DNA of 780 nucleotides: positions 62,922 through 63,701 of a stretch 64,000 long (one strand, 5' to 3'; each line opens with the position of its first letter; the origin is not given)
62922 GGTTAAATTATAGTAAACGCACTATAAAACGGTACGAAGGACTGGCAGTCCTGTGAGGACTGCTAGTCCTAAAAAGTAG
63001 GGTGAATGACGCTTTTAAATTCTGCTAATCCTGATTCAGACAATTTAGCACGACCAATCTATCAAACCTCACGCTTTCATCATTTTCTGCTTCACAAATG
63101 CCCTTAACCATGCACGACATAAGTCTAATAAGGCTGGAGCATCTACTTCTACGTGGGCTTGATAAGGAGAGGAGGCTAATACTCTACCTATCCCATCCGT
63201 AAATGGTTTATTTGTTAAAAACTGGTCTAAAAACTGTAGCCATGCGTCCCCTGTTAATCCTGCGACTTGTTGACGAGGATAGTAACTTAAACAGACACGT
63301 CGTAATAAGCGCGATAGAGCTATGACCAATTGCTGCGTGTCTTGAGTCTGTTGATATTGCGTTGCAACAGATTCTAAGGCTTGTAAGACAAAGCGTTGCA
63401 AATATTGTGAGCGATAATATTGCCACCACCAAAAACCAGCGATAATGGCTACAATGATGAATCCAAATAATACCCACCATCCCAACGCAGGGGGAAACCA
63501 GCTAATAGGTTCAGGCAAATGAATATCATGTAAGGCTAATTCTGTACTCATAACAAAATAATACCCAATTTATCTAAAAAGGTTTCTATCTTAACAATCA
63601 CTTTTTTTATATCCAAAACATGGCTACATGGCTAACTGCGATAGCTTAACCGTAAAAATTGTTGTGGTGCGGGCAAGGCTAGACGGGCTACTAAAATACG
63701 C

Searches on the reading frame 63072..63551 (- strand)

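Call 55: search_protein_families(library=pfam, proteins=[window:63072-63551:-], max_evalue=0.001)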
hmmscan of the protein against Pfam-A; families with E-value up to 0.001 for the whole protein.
window:63072-63551:- (160 aa): 1 family
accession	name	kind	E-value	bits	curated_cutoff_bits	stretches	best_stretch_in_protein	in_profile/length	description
PF14316.11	DUF4381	-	9.3e-44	149.7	27.2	1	6-150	2-144/145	Domain of unknown function (DUF4381)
